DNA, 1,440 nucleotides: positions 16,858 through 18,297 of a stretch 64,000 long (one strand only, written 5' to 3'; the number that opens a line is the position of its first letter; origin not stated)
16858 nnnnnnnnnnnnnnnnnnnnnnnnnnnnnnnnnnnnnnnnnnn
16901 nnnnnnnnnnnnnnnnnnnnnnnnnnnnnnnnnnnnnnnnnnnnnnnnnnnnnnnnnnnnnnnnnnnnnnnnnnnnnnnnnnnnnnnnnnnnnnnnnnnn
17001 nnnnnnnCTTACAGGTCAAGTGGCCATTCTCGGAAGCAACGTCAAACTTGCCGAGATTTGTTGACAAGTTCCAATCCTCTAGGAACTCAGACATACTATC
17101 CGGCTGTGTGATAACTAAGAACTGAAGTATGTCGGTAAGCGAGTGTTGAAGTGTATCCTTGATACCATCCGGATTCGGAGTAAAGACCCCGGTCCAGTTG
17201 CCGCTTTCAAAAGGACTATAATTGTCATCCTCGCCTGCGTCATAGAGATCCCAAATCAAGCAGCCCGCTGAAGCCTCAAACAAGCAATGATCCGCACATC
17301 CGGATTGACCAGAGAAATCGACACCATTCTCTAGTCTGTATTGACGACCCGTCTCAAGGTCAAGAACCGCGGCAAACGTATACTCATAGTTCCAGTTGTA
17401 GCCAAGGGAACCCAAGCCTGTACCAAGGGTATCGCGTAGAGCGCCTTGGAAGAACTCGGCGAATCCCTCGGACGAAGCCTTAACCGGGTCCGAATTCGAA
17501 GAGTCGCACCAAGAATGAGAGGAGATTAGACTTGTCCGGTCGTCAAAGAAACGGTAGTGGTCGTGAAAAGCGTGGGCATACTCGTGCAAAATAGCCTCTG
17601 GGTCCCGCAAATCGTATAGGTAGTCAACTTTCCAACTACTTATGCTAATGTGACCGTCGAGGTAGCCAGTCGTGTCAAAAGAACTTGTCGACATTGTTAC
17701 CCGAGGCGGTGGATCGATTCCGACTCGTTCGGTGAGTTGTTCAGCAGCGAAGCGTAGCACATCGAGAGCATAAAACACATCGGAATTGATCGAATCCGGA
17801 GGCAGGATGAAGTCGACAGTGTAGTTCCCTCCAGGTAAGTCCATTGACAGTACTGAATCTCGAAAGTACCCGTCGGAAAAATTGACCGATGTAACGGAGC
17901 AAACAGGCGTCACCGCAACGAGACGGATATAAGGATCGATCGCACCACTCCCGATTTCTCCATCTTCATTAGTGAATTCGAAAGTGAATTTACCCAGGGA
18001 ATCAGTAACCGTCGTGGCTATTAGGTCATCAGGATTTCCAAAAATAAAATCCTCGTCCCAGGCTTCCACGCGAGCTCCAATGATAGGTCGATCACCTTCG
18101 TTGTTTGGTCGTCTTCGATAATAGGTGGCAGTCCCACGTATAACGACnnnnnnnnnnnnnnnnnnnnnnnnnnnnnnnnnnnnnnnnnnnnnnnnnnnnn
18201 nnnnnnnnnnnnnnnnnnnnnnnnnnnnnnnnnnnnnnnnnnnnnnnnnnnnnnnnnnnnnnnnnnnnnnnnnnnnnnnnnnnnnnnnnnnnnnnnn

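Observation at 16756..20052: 1098-aa secreted HExxH metalloprotease with unrecognised architecture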

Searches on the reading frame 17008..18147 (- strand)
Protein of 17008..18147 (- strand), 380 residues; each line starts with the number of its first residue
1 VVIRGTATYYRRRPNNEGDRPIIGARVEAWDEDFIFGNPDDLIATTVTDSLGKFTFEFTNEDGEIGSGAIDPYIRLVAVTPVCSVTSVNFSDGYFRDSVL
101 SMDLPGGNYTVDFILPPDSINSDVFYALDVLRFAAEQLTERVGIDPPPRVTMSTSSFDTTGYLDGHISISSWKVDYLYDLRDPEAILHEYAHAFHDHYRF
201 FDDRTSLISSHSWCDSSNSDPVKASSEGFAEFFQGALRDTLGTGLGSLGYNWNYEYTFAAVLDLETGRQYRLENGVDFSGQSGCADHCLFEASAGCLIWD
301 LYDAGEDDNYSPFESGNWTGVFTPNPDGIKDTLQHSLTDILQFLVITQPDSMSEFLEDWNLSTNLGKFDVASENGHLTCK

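Call 30: search_solved_structures(query=A1, max_evalue=10, show_alignments=3)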
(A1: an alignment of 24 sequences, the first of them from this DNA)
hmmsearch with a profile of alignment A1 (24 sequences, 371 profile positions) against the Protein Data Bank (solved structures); distinct sequences matched with E-value up to 10: 7.
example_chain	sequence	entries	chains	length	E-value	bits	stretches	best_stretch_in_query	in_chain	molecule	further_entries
5ek8_A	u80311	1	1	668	9.3e-05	24.8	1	8-100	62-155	Lipoxygenase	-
3uaf_A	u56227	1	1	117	0.00098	21.4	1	9-46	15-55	TTR-52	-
7qp3_A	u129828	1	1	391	0.03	16.5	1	156-231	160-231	Extracellular metalloproteinase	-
7z6t_AAA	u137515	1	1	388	0.055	15.7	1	157-248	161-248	Extracellular metalloproteinase mep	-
4k90_A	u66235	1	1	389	0.082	15.1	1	166-252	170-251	Extracellular metalloproteinase mep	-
7qfy_A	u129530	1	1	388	0.14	14.3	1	172-283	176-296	Extracellular metalloproteinase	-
6kgx_aH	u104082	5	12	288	0.85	11.8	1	203-278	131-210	LRC5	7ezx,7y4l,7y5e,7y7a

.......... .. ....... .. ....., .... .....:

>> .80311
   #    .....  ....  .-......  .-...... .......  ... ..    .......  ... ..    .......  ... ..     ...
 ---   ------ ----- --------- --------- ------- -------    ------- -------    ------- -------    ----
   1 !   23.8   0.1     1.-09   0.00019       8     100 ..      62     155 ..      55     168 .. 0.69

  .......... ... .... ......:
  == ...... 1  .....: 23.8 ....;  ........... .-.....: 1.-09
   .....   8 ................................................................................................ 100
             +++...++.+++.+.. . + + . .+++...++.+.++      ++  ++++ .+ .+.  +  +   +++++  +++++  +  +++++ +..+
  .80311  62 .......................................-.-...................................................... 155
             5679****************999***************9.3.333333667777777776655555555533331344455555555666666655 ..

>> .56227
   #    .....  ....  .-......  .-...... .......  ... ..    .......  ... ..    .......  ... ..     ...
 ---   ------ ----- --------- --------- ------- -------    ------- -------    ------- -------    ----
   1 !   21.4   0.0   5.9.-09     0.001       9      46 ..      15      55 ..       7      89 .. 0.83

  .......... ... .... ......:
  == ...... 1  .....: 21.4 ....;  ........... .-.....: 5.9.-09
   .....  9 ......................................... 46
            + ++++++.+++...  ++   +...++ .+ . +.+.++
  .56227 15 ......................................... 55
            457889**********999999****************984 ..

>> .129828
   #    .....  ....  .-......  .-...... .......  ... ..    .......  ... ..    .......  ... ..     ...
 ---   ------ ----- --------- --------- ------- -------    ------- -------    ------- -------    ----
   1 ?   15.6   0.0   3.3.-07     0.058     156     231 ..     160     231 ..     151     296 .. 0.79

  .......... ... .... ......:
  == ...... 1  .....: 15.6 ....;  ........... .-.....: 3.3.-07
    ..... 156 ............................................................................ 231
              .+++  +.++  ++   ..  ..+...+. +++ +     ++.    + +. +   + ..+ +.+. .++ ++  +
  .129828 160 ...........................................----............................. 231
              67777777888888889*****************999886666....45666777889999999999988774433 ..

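Call 31: find_homologous_proteins(query=A1, max_evalue=0.001)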
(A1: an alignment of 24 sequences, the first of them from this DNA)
Query A1 (24 sequences) (380 aa, profile of the alignment): 13 proteins with E <= 0.001 among 8000 candidates.
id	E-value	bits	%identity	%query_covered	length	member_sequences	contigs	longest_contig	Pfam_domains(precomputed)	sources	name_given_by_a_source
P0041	3.2e-102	360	26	70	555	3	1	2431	PF13860.13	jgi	jgi:hypothetical protein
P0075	1.7e-39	154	25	85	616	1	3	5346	-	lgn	-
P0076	2.8e-21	94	45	15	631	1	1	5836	-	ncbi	-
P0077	1.1e-18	86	37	19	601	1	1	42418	PF13620.13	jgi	jgi:hypothetical protein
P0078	1.9e-18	85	42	14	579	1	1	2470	PF27283.1,PF27334.1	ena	-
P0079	3.7e-18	84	25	70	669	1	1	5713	-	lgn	-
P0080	8.6e-15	73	41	10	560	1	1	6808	PF27283.1,PF27334.1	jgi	jgi:hypothetical protein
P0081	8.9e-15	73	38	14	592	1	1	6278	-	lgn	-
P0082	4.7e-11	60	30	46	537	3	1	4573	-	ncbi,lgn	-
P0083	9.2e-11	59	22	9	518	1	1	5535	-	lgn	-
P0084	1.4e-8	52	31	33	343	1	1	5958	-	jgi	jgi:hypothetical protein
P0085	8.3e-8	50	40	13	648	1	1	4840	PF07705.18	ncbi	-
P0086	2.8e-7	48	-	-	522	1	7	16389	-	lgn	-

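Call 33: search_protein_families(library=pfam, proteins=[P0078, P0080, P0075, P0076, P0077, P0079, P0082], max_evalue=0.01)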
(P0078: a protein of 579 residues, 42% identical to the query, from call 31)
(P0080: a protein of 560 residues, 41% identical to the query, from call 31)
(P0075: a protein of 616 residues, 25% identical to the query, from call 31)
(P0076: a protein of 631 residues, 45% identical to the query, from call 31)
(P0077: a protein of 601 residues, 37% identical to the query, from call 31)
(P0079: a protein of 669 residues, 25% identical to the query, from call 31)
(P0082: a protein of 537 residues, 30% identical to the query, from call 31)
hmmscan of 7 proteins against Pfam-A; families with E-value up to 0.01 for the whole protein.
P0078 (579 aa): 0 families

P0080 (560 aa): 0 families

P0075 (616 aa): 0 families

P0076 (631 aa): 3 families
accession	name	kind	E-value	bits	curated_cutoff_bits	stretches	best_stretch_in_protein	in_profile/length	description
PF11974.14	bMG3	-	0.0022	18.4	34.9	1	112-166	25-84/103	Bacterial alpha-2-macroglobulin MG3 domain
PF17936.7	Big_6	-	0.0024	18.5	27.6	0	118-147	25-54/83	Bacterial Ig domain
PF13620.12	CarboxypepD_reg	-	0.0042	17.8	32.3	0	112-157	11-55/82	Carboxypeptidase regulatory-like domain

P0077 (601 aa): 4 families
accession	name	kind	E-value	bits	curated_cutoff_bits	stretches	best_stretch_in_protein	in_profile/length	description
PF13620.12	CarboxypepD_reg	-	1.7e-06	28.7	32.3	1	99-152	12-64/82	Carboxypeptidase regulatory-like domain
PF17936.7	Big_6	-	9.9e-05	23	27.6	1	84-136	7-58/83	Bacterial Ig domain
PF18962.6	Por_Secre_tail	-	0.0005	20.7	27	0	553-580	40-67/75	Secretion system C-terminal sorting domain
PF10342.15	Kre9_KNH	-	0.0084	17.3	24.6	0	512-588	14-88/94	Kre9/KNH-like N-terminal Ig-like domain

P0079 (669 aa): 2 families
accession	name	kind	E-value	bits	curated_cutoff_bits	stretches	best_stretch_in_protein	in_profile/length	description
PF13688.12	Reprolysin_5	-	0.0062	17.2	27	1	451-507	95-162/196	Metallo-peptidase family M12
PF13583.11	Reprolysin_4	-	0.0084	16.2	22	0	477-511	128-160/203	Metallo-peptidase family M12B Reprolysin-like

P0082 (537 aa): 1 family
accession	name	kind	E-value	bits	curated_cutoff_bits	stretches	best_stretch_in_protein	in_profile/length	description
PF13620.12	CarboxypepD_reg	-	0.00075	20.2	32.3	1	63-109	11-57/82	Carboxypeptidase regulatory-like domain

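Call 38: predict_structure(alignment_id=A1)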
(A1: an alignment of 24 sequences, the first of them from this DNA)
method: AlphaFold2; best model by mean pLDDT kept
length: 380 residues; sequences in the alignment: 24
mean_pLDDT: 83.1   pTM: 0.88
mean pLDDT of the five models: 83.1, 83.0, 82.9, 82.2, 80.6
residues with pLDDT >= 90: 167; 70-90: 134; 50-70: 68; < 50: 11
segments of 3 or more residues with pLDDT < 50: 314-321
pLDDT, mean of each block of 10 residues (from residue 1): 96 75 96 88 96 94 74 95 87 88 92 90 93 93 92 87 90 78 92 94 65 74 91 90 77 77 84 72 68 88 69 48 60 86 95 89 71 62
secondary structure, 60 per line:
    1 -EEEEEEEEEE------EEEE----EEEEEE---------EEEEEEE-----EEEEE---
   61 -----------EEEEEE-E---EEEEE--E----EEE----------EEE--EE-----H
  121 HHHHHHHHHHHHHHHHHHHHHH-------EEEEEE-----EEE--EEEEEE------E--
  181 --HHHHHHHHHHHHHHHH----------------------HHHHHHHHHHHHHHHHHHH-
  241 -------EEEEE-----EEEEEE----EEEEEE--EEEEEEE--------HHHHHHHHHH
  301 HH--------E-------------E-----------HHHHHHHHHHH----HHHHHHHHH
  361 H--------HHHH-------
elements in order: E2-11 E18-21 E26-31 E41-47 E53-57 E72-77 E83-87 E95-97 E108-110 H120-142 E150-155 E161-163 E166-171 H183-198 H221-239 E248-252 E258-263 E268-273 E276-282 H291-302 H337-347 H352-361 H370-373

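Call 116: search_protein_families(library=pfam, alignment_id=A1, max_evalue=10)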
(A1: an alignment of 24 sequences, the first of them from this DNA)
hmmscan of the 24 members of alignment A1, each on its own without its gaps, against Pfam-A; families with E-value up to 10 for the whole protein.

A. member 1, seq(380 aa): 3 families
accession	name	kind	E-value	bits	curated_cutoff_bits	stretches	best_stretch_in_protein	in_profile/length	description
PF01060.29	TTR-52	-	5.6e-05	24.1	24.9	1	19-76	8-59/79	Transthyretin-like family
PF13620.12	CarboxypepD_reg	-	0.18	12.6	32.3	1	18-58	10-44/82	Carboxypeptidase regulatory-like domain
PF17395.7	DUF5403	-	0.29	12.1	29.2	1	149-195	32-78/97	Family of unknown function (DUF5403)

B. families by the number of members that match (of 24 scanned): 14 families
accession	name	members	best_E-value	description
PF01060.29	TTR-52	12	8.5e-06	Transthyretin-like family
PF13620.12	CarboxypepD_reg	4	0.018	Carboxypeptidase regulatory-like domain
PF11974.14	bMG3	2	0.003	Bacterial alpha-2-macroglobulin MG3 domain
PF02128.21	Peptidase_M36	2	0.012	Fungalysin metallopeptidase (M36)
PF20598.4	DUF6795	2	0.051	Domain of unknown function (DUF6795)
PF07953.20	Toxin_R_bind_N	1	0.0067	Clostridium neurotoxin, N-terminal receptor binding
PF24441.1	DUF7560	1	0.01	Family of unknown function (DUF7560)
PF24695.1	PITM1-3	1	0.019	PITM 1-3, beta-sandwich domain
PF17210.9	SdrD_B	1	0.027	SdrD B-like domain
PF03081.22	Exo70_C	1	0.03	Exo70 exocyst complex subunit C-terminal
PF02197.22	RIIa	1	0.12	Regulatory subunit of type II PKA R-subunit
PF13754.12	Big_3_4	1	0.15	Domain of unknown function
PF10263.15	SprT-like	1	0.21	SprT-like family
PF17395.7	DUF5403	1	0.29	Family of unknown function (DUF5403)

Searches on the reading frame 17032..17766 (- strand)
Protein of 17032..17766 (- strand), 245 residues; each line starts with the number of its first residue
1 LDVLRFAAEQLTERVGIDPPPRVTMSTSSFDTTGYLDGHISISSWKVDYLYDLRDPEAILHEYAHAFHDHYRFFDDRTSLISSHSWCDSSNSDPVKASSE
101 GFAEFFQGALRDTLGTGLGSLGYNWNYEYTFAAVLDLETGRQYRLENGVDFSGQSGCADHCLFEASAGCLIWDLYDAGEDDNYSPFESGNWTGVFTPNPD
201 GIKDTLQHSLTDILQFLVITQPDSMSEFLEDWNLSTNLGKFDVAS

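Call 44: find_related_loci(query=A2, collection=genome_contigs, flank=6000)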
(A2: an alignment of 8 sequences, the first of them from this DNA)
Query A2 (245 aa) in genome_contigs; peptide patterns used: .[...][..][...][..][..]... (x = any residue, [..] = any of these).
128 stretches matched a pattern; 16 encode a relative of the query (tblastn E <= 1e-3); 16 distinct loci.
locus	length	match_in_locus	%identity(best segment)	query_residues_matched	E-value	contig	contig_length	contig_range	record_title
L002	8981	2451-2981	34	52-239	6e-17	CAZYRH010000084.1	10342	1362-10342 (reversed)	MAG TPA_asm: uncultured Ignavibacteriales bacterium isolate binchicken_co100_268 genome assembly, contig: NODE_10389_len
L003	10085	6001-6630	28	2-232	4e-14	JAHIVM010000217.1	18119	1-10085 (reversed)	MAG: Candidatus Zixiibacteriota bacterium isolate MM_PC_MetaG.mb.8 MM_PC_MetaG.mb.8_k141_781744, whole genome shotgun se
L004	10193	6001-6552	31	52-240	1e-10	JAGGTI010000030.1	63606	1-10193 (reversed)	MAG: Candidatus Zixiibacteriota bacterium isolate AUK044 PB_MANV_044_c_000000000011, whole genome shotgun sequence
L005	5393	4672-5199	26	52-240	2e-8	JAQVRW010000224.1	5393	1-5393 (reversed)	MAG: Candidatus Zixiibacteriota bacterium isolate STF1_26 NODE_60026_length_5393_cov_2.769085_Sandtown_F1, whole genome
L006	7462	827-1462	29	19-232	7e-8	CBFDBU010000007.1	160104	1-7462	MAG TPA_asm: uncultured bacterium isolate SRR26215678_binner123_Refined_106 genome assembly, contig: ERZ25073496.26, who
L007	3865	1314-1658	30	52-182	2e-7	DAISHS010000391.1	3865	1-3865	MAG TPA_asm: Chloroflexota bacterium isolate CTOTU1896 NODE_3462_length_3865_cov_6.622572, whole genome shotgun sequence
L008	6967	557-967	27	39-186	3e-6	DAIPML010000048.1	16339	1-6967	MAG TPA_asm: Clostridiales bacterium isolate CTOTU40535 NODE_2906_length_16339_cov_9.146770, whole genome shotgun sequen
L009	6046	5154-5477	30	52-176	6e-6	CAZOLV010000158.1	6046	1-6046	MAG TPA_asm: uncultured Anaerolineae bacterium isolate binchicken_co16_159 genome assembly, contig: NODE_21454_length_60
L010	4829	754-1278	29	52-232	1e-5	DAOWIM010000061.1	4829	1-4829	MAG TPA_asm: bacterium isolate CSMAG_2043 CSMAG_2043_k141_1610063_length_4829_cov_18.0000, whole genome shotgun sequence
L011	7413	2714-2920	34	52-111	2e-5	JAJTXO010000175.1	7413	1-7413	MAG: Caldilineales bacterium isolate DTUCFX11 175-Genome36, whole genome shotgun sequence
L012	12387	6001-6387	30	50-177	1e-5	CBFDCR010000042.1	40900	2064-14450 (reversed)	MAG TPA_asm: uncultured bacterium isolate SRR26215683_binner23_Refined_38 genome assembly, contig: ERZ25073488.194, whol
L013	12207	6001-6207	34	52-111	2e-5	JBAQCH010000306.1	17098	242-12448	MAG: Anaerolineae bacterium isolate MFD10570_ilm_asm_bin10 k127_167366, whole genome shotgun sequence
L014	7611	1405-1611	32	52-111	3e-5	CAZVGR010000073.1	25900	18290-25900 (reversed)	MAG TPA_asm: uncultured Anaerolinea sp. isolate SRP304446_co1_50 genome assembly, contig: NODE_1293_length_25900_cov_22.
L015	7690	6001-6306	28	49-177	5e-5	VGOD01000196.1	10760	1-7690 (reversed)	MAG: Chloroflexi bacterium isolate K_DeepCast_250m_m2_061 K_DeepCast_250m_m2_061_Ga0194125_10013215, whole genome shotgu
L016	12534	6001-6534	25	13-232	6e-5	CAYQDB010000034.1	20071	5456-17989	MAG TPA_asm: uncultured Ignavibacteriales bacterium isolate binchicken_co34_486 genome assembly, contig: NODE_4254_lengt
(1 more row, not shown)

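Call 110: search_protein_families(library=pfam, proteins=[L004:6891-7766:+], max_evalue=0.1)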
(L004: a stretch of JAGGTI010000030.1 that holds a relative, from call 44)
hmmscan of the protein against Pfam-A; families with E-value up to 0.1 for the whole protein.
L004:6891-7766:+ (291 aa): 0 families

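Call 112: find_related_loci(query=A2, collection=metagenome_contigs, flank=4000)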
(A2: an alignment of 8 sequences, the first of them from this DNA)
Query A2 (245 aa) in metagenome_contigs; peptide patterns used: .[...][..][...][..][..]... (x = any residue, [..] = any of these).
149 stretches matched a pattern; 15 encode a relative of the query (tblastn E <= 1e-3); 15 distinct loci.
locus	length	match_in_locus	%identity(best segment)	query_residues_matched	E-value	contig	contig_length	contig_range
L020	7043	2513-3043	34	52-239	4e-17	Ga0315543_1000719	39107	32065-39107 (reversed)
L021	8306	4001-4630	28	2-232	3e-14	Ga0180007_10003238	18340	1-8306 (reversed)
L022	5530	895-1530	29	19-232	4e-8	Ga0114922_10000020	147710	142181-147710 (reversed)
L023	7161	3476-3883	30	52-183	1e-7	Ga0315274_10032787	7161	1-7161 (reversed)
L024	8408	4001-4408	30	52-183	1e-7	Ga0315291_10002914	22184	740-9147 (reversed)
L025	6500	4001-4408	30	40-186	3e-7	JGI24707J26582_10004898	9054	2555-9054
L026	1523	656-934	32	12-119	3e-6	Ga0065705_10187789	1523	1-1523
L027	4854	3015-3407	23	55-240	5e-6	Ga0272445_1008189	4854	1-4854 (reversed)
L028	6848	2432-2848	28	42-180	8e-6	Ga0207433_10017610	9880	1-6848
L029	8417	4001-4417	28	52-183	2e-5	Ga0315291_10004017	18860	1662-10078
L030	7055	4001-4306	28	49-177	3e-5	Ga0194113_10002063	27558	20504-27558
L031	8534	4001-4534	25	13-232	4e-5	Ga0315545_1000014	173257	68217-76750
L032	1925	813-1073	28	18-119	4e-5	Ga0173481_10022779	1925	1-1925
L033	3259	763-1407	27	52-243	6e-5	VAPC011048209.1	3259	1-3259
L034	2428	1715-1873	34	52-119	1e-4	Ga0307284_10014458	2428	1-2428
